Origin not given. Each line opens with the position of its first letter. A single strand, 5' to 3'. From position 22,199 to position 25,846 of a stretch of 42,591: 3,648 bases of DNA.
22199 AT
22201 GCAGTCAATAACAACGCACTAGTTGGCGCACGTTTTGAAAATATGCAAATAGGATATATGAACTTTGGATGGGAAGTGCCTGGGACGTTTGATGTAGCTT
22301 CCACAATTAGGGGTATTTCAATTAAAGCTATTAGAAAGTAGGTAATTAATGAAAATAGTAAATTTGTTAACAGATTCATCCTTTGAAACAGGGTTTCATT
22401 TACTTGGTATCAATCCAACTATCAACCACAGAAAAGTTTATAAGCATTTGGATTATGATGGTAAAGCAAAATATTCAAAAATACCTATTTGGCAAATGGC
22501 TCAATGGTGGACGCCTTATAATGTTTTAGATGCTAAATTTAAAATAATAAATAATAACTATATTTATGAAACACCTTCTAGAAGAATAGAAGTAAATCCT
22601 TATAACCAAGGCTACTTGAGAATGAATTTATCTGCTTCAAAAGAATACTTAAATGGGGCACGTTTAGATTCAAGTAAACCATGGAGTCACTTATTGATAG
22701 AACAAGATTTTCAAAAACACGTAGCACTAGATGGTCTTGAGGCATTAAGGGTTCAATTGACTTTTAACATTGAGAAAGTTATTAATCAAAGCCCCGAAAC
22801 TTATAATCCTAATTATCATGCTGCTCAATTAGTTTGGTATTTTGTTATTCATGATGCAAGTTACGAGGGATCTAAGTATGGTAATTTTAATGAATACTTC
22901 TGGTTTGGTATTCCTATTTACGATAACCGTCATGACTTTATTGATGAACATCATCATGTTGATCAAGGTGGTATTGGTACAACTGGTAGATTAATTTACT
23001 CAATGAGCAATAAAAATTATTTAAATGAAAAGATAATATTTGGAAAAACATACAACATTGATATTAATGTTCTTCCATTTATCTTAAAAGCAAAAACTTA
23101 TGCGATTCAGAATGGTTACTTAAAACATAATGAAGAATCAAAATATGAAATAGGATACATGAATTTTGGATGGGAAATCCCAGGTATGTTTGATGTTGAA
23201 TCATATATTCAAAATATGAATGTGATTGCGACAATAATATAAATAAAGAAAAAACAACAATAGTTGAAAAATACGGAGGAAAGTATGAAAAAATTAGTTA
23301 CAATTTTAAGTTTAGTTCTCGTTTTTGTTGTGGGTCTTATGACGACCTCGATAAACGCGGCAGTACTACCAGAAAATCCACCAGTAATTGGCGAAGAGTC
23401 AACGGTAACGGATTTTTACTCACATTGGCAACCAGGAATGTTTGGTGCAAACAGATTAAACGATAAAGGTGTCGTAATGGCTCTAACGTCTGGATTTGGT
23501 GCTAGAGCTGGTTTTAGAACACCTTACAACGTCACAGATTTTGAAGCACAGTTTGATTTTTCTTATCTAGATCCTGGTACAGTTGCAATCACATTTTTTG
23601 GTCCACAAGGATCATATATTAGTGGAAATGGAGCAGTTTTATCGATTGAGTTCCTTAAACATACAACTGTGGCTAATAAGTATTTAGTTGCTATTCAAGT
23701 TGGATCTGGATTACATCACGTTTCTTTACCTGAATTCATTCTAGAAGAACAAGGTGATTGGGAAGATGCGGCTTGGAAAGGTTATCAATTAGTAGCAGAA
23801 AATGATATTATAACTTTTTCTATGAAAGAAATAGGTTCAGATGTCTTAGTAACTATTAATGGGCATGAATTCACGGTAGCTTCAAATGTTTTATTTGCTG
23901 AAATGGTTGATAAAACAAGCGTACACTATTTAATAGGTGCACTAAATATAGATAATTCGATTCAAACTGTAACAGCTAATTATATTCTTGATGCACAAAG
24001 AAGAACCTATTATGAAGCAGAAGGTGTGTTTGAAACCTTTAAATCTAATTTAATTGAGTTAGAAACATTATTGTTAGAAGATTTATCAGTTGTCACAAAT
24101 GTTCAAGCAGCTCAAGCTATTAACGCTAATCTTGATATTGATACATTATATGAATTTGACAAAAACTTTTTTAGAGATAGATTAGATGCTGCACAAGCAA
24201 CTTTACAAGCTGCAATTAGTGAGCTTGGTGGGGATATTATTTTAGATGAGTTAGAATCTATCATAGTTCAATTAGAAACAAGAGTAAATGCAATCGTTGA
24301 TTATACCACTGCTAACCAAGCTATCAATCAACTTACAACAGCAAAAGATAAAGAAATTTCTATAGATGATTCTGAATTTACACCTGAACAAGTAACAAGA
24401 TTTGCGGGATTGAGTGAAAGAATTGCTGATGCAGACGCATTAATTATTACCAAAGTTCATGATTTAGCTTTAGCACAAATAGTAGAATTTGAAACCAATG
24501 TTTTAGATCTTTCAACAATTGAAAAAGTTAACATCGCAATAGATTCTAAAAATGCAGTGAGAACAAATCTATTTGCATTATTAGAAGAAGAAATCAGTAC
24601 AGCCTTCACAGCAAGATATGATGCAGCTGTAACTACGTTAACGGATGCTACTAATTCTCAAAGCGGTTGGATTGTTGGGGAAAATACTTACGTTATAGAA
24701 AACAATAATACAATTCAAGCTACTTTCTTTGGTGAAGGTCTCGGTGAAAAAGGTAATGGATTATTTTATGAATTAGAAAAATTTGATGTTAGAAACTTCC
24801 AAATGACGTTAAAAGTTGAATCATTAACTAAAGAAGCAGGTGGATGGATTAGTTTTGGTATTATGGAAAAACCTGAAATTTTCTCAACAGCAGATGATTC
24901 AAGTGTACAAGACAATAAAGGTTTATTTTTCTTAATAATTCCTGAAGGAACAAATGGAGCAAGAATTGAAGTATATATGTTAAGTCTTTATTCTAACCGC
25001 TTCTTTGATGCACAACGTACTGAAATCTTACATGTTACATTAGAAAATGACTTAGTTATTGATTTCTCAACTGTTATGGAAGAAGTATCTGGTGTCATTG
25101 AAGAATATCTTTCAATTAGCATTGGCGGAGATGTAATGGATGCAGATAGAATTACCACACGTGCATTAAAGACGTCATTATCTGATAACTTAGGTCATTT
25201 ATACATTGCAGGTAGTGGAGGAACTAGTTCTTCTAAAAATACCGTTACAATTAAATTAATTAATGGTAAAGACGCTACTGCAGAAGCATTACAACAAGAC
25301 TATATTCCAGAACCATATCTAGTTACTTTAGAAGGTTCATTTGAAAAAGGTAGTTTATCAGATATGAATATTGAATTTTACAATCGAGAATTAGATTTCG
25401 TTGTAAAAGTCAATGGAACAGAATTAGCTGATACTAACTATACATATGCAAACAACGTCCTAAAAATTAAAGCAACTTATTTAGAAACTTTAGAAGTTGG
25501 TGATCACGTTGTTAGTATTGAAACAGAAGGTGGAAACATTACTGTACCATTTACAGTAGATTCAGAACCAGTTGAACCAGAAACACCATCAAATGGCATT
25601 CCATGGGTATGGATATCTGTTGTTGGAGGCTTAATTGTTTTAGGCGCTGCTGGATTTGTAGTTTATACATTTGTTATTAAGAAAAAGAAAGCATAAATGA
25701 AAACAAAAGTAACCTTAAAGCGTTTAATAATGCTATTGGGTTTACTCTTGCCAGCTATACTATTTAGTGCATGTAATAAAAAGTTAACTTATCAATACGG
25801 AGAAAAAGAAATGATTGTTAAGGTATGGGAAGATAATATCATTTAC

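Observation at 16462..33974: A 17.5-kb DeoR-linked rhamnose / alpha-glucosyl-rhamnoside foraging locus with no recognisable extracellular depolymerase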

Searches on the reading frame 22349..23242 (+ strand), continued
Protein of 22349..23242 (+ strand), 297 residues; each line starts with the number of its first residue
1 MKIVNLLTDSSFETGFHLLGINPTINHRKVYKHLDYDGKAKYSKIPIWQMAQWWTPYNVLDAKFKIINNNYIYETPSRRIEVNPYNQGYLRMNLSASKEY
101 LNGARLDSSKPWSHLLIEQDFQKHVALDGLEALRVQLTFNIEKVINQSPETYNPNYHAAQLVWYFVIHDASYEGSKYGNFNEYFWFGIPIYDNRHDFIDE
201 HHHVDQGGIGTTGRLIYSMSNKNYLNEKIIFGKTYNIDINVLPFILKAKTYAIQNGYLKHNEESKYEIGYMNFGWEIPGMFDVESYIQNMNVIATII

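Call 63: search_protein_families(library=pfam, alignment_id=A4, max_evalue=0.00001)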
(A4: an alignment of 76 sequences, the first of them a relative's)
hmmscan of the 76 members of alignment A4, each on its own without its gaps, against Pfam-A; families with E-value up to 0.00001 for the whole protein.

A. member 1, L036:2794-5439:- (881 aa): 0 families

B. families by the number of members that match (of 76 scanned): 81 families (the first 25 are shown)
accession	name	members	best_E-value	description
PF13088.12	BNR_2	2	2.5e-49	BNR repeat-like domain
PF01182.26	Glucosamine_iso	2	7.4e-20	Glucosamine-6-phosphate isomerases/6-phosphogluconolactonase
PF02012.26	BNR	2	1.3e-11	BNR/Asp-box repeat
PF00528.27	BPD_transp_1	2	6.2e-11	Binding-protein-dependent transport system inner membrane component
PF01833.30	TIG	2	7.1e-11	IPT/TIG domain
PF01268.25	FTHFS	1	5.5e-252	Formate--tetrahydrofolate ligase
PF07583.16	PSCyt2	1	1.5e-90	Protein of unknown function (DUF1549)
PF00206.25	Lyase_1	1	5.6e-78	Lyase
PF00202.27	Aminotran_3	1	2.6e-76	Aminotransferase class-III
PF12437.13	GSIII_N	1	2.4e-73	Glutamine synthetase type III N terminal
PF00141.28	peroxidase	1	1.3e-69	Peroxidase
PF00687.26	Ribosomal_L1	1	1.5e-68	Ribosomal protein L1p/L10e family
PF00248.27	Aldo_ket_red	1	1.4e-67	Aldo/keto reductase family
PF01988.24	VIT1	1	8.6e-67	VIT family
PF00474.23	SSF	1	1.3e-61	Sodium:solute symporter family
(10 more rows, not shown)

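Call 69: fold_search(model_id=the predicted structure, library=viral)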
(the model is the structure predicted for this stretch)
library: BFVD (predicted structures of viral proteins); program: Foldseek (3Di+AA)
matches with E <= 10: 1114; with E <= 0.001: 12
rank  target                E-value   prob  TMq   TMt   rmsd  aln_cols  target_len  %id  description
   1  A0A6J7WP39            6.1e-05  1.00  0.33  0.16   8.6       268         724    8  Uncharacterized protein [uncultured Caudovirales phage]
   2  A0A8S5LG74            8.1e-05  1.00  0.31  0.23  10.3       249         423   12  Uncharacterized protein [Siphoviridae sp. ctFiA6]
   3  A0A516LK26            1.6e-04  0.94  0.25  0.11  18.5       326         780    6  (no name in the UniProt tables at hand)
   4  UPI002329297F         2.9e-04  0.92  0.22  0.13  19.1       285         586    9  (no name look-up for this kind of identifier)
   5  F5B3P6                3.6e-04  0.54  0.15  0.19  18.6       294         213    8  (no name in the UniProt tables at hand)
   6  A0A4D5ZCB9            4.4e-04  1.00  0.26  0.21   8.9       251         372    7  Tail fiber protein [Burkholderia phage BcepSaruman]
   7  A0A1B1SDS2            4.4e-04  0.96  0.22  0.08  11.4       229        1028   11  (no name in the UniProt tables at hand)
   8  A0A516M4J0            5.5e-04  0.98  0.27  0.12   9.7       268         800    8  (no name in the UniProt tables at hand)
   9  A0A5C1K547            6.9e-04  0.95  0.27  0.19  13.6       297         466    7  (no name in the UniProt tables at hand)
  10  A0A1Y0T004            7.3e-04  0.89  0.26  0.10  12.0       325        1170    7  Uncharacterized protein [Pseudomonas phage Skulduggery]
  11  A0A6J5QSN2            7.7e-04  0.97  0.28  0.19  10.7       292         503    9  Carbohydrate-binding, CenC-like [uncultured Caudovirales phage]
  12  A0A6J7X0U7            7.7e-04  0.85  0.22  0.20  10.7       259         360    9  Carbohydrate-binding, CenC-like [uncultured Caudovirales phage]
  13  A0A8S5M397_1          1.0e-03  0.91  0.21  0.08  13.3       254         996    8  FdeC-like protein [Siphoviridae sp. ctqpo8]
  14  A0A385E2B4            1.1e-03  0.33  0.16  0.18  19.2       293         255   10  (no name in the UniProt tables at hand)
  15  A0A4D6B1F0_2          1.1e-03  0.30  0.19  0.09  19.2       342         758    7  (no name in the UniProt tables at hand)
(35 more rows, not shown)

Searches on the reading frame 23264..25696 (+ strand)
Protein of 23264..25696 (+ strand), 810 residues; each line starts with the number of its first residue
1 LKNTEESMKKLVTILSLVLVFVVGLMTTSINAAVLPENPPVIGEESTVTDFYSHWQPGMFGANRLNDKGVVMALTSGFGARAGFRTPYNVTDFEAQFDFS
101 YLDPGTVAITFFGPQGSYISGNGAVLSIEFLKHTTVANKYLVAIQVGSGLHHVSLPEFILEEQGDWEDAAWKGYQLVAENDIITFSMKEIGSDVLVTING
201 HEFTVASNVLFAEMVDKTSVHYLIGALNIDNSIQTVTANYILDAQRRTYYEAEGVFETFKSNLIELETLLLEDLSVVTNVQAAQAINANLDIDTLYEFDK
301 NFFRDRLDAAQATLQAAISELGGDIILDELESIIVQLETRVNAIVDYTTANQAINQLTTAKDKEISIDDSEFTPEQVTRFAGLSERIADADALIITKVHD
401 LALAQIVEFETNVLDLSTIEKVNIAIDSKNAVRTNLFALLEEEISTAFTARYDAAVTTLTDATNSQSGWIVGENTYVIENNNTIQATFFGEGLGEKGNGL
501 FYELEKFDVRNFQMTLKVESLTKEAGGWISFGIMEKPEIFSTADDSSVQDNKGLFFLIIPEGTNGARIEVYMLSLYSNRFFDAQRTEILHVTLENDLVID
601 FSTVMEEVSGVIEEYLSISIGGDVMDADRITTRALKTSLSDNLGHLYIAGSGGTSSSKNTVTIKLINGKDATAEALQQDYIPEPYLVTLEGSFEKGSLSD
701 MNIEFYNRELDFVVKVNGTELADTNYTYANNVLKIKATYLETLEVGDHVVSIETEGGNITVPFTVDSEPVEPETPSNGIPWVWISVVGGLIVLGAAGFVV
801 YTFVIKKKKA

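Call 4: search_protein_families(library=pfam, proteins=[window:23264-25696:+], max_evalue=0.01)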
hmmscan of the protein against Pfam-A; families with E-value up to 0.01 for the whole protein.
window:23264-25696:+ (810 aa): 2 families
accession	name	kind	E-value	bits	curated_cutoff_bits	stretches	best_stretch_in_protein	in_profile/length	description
PF03442.20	CBM_X2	-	0.00087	19.8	28.9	1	694-758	9-77/83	Carbohydrate binding domain X2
PF20088.4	DUF6480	-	0.004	17.4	25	0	768-804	40-76/78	Family of unknown function (DUF6480)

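Call 6: search_protein_families(library=ncbifam, proteins=[window:23264-25696:+], max_evalue=0.01)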
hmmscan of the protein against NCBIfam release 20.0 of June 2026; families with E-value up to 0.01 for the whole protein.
window:23264-25696:+ (810 aa): 0 families

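Call 25: find_homologous_proteins(query=window:23264-25696:+, max_evalue=0.001)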
Query window:23264-25696:+ (810 aa): 17 proteins with E <= 0.001 among 8000 candidates.
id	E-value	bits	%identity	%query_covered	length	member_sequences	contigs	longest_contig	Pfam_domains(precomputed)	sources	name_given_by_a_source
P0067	0.0e+0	1752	100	99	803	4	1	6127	-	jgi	-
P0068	0.0e+0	1593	91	99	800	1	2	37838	-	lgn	-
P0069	0.0e+0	1142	66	94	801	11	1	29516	-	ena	-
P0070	0.0e+0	1093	63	97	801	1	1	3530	-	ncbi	-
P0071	0.0e+0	1092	62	99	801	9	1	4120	-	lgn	-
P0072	0.0e+0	1080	63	99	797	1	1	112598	-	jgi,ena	-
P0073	0.0e+0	1074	62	97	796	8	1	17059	-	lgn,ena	-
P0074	4.9e-297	1005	60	99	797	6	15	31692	-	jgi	jgi:hypothetical protein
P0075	7.7e-292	988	61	95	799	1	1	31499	PF03442.21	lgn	-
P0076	1.4e-269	915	55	97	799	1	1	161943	-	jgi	jgi:hypothetical protein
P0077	2.8e-266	904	53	99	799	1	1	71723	-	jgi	-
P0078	3.8e-259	880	53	99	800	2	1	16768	-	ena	-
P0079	9.4e-244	829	50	99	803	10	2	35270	-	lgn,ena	-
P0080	1.9e-211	722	48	94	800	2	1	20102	-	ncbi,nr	ncbi:MAG TPA: hypothetical protein VK005_02085 [Acholeplasma sp.]|nr:hypothetical protein [Acholepla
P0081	5.2e-209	714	46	99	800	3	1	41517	PF03442.21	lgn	-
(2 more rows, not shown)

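Call 41: predict_structure(alignment_id=A3)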
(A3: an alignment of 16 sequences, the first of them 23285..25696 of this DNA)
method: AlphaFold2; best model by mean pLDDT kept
length: 803 residues; sequences in the alignment: 16
mean_pLDDT: 84.6   pTM: 0.53
mean pLDDT of the five models: 84.6, 81.8, 79.6, 77.5, 76.6
residues with pLDDT >= 90: 477; 70-90: 214; 50-70: 46; < 50: 66
segments of 3 or more residues with pLDDT < 50: 1-27, 766-803
pLDDT, mean of each block of 10 residues (from residue 1): 39 36 37 76 75 81 81 74 95 88 85 75 92 92 88 92 93 93 96 95 91 88 80 92 92 95 87 89 91 94 91 82 93 94 95 93 87 96 95 95 96 95 93 93 96 93 92 94 78 92 95 89 91 66 82 86 80 69 91 92 87 89 85 89 91 96 93 91 90 92 92 93 93 92 93 93 55 34 35 38 28
secondary structure, 60 per line:
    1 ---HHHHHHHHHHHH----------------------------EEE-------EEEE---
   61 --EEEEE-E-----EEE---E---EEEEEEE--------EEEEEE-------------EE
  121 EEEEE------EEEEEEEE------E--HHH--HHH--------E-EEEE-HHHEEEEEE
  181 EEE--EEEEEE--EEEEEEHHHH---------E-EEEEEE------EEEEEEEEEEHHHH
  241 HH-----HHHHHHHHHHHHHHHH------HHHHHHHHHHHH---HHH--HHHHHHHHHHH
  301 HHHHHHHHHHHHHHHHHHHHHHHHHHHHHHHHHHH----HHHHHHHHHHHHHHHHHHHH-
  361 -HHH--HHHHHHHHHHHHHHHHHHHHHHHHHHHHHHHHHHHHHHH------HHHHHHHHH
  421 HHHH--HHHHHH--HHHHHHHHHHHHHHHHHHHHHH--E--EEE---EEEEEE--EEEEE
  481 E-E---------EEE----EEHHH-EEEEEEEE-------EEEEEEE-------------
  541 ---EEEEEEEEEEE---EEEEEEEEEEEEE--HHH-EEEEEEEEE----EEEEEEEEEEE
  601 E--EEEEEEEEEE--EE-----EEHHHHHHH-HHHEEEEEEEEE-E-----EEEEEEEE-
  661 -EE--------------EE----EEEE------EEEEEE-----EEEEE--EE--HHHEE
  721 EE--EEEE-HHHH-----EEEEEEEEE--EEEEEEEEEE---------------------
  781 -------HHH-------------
elements in order (helices of 4 or more, strands of 3 or more residues): H4-15 E44-46 E54-57 E63-67 E75-77 E85-91 E100-105 E119-125 E132-139 E167-170 E175-183 E186-191 E194-199 H200-203 E215-220 E227-236 H237-242 H248-263 H270-281 H290-335 H340-359 H367-405 H412-424 H427-432 H435-456 E462-464 E468-473 E476-481 E493-495 E506-513 E521-527 E544-554 E558-570 E577-585 E590-601 E604-613 H625-631 E636-644 E652-659 E684-687 E694-699 E705-709 E719-722 E725-728 H730-733 E739-747 E750-759

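Call 43: fold_search(model_id=the predicted structure, library=pdb)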
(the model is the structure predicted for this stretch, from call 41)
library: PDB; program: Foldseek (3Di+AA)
matches with E <= 10: 1507; with E <= 0.001: 82
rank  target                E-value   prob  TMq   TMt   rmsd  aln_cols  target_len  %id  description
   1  4uj6                  1.0e-07  1.00  0.14  0.15  40.2       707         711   10  Structure of surface layer protein SbsC, domains 1-6 (released 2016-04-27)
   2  4uic                  1.2e-07  1.00  0.14  0.16  38.2       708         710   10  Crystal structure of the S-layer protein rSbsC(31-844) (released 2016-04-13)
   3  4m00_A                2.0e-06  1.00  0.16  0.23  18.1       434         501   12  Crystal structure of the ligand binding region of staphylococcal adhesion SraP (released 2014-06-18)
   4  2np0_A                2.9e-05  0.99  0.15  0.10  34.4       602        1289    9  Crystal structure of the Botulinum neurotoxin type B complexed with synaptotagamin-II ectodomain (released 2006-12-26)
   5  4es9_C                4.8e-05  1.00  0.16  0.36  10.7       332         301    9  Crystal Structure of the adhesin domain of Epf from Streptococcus pyogenes in P21 (released 2012-09-19)
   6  8deo_B                6.3e-05  1.00  0.17  0.27  18.6       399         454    6  Structure of AAP A domain and B-repeats (residues 351-813) from Staphylococcus epidermidis (released 2023-05-03)
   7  2uwa_A                7.3e-05  1.00  0.17  0.43  10.0       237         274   10  Crystal structure of the Nasturtium seedling xyloglucanase isoform NXG1 (released 2007-06-26)
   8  8deo_A                7.7e-05  1.00  0.17  0.27  25.0       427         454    6  Structure of AAP A domain and B-repeats (residues 351-813) from Staphylococcus epidermidis (released 2023-05-03)
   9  6g5f_B                8.5e-05  0.97  0.14  0.13  33.6       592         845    9  Crystal structure of an engineered Botulinum Neurotoxin type B mutant E1191M/S1199Y in complex with human synaptotagmi (released 2019-01-16)
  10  4es9_D                8.9e-05  1.00  0.17  0.36  10.6       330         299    9  Crystal Structure of the adhesin domain of Epf from Streptococcus pyogenes in P21 (released 2012-09-19)
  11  2f8v_A                9.8e-05  1.00  0.11  0.38  14.0       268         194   11  Structure of full length telethonin in complex with the N-terminus of titin (released 2006-06-27)
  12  6g5g_B                1.1e-04  0.87  0.12  0.12  36.2       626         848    8  Crystal structure of an engineered Botulinum Neurotoxin type B mutant E1191M/S1199Y in complex with human synaptotagmi (released 2019-01-16)
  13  6fwx_A                1.1e-04  1.00  0.11  0.38  13.9       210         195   16  Chimeric titin Z1Z2-Z1Z2 tandem (Z1212) functionalized with a GRGDS exogenous peptide from fibronectin (released 2019-03-27)
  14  7yl6_B                1.1e-04  1.00  0.15  0.26  15.1       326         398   10  Cell surface protein YwfG protein complexed with alpha-1,2-mannobiose (released 2023-06-07)
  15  9qcm_A                1.1e-04  0.94  0.13  0.09  37.1       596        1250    9  Botulinum neurotoxin type B1, 14-subunit, Large Progenitor Toxin Complex (L-PTC) (released 2025-09-10)
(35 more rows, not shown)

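Call 83: find_encoding_contigs(protein=P0067, flank=2000, max_places=3)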
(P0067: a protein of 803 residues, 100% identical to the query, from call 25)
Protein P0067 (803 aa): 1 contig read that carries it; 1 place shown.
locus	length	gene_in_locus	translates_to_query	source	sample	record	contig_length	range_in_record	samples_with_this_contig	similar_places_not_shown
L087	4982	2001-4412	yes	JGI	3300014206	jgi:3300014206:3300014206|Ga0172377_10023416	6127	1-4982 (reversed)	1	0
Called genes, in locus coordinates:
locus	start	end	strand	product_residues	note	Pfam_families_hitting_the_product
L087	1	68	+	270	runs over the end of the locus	PF00596:Aldolase_II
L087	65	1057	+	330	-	-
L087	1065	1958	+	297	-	-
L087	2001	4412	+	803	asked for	-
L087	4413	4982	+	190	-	?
